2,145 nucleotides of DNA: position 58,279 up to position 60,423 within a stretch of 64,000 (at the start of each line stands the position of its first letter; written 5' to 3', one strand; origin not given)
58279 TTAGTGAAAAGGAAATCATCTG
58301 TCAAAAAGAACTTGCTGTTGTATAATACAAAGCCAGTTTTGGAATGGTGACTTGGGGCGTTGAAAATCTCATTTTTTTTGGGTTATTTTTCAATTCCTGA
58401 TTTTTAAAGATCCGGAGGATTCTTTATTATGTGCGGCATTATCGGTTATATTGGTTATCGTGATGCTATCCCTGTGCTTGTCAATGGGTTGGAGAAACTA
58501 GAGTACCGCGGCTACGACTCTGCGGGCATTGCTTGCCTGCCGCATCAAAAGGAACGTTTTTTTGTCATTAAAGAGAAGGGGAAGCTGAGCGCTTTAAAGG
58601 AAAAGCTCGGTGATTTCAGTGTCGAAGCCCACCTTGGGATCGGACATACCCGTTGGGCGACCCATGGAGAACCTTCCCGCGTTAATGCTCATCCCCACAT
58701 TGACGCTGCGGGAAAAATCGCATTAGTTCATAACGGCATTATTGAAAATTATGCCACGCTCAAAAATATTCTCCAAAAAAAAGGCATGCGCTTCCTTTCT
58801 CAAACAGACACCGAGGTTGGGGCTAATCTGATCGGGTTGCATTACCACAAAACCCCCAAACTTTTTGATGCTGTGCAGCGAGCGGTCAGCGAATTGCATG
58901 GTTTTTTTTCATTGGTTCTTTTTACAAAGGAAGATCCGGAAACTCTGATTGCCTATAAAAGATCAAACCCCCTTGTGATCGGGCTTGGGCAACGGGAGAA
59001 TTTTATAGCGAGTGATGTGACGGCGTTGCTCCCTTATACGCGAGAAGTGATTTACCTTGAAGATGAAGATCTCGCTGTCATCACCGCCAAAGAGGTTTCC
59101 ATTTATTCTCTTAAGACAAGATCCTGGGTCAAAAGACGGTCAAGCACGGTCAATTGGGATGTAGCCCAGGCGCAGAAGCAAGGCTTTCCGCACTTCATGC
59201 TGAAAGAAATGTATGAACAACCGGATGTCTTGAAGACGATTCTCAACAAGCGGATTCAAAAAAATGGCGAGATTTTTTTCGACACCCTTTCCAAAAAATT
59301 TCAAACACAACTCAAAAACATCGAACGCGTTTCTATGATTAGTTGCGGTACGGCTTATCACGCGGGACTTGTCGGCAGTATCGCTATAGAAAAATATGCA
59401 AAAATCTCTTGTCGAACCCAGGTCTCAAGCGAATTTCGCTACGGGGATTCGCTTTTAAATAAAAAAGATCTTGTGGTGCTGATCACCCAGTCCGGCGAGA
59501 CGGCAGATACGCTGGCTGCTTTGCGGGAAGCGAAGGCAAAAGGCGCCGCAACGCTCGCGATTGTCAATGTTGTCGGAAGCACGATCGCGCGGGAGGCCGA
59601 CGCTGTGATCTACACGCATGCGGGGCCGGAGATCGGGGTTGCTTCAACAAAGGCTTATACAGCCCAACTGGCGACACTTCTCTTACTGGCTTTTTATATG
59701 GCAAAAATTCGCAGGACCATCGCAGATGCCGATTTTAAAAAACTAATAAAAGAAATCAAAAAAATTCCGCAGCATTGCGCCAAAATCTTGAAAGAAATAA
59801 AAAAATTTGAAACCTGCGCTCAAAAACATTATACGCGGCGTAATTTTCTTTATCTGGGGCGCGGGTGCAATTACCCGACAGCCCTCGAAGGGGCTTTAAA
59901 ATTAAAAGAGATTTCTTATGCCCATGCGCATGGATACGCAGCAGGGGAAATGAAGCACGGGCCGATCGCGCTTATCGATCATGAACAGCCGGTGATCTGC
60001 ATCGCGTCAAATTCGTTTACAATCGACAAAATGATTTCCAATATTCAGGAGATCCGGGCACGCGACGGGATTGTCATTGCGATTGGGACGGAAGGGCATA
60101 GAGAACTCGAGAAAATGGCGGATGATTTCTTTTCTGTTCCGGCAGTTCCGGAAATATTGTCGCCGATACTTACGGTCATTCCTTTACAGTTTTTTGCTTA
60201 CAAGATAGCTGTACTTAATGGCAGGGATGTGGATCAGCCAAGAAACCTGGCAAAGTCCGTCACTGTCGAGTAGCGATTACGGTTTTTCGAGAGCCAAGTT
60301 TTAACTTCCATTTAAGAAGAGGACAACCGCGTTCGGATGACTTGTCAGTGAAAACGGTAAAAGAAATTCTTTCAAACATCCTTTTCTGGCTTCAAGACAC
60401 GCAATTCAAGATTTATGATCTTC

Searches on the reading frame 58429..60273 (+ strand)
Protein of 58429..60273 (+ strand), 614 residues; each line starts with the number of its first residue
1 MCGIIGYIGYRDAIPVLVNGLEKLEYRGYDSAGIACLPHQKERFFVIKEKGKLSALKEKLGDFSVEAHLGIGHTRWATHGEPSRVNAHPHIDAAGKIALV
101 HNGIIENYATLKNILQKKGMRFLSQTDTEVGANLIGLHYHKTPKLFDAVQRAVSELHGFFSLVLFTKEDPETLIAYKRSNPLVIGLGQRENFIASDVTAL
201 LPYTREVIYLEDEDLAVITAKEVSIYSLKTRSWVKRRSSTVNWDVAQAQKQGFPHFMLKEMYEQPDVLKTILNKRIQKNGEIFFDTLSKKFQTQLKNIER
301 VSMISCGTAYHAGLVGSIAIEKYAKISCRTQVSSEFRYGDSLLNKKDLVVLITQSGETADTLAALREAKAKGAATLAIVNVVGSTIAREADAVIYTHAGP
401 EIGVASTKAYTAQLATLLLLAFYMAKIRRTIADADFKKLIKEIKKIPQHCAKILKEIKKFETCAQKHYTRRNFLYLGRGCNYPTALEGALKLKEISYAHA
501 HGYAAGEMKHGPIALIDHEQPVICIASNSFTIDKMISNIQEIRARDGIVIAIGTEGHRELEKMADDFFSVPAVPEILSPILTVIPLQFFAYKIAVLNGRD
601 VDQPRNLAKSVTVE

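Call 69: search_protein_families(library=pfam, proteins=[window:58429-60273:+], max_evalue=0.00001)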
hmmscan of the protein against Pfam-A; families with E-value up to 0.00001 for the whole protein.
window:58429-60273:+ (614 aa): 3 families
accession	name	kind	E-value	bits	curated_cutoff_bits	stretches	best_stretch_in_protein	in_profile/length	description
PF01380.27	SIS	-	7.8e-54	181.4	25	2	295-421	2-129/131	SIS domain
PF13522.11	GATase_6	-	2.1e-17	63.8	27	1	64-189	7-123/130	Glutamine amidotransferase domain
PF13537.11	GATase_7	-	3.2e-13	50.2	25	1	86-201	12-122/123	Glutamine amidotransferase domain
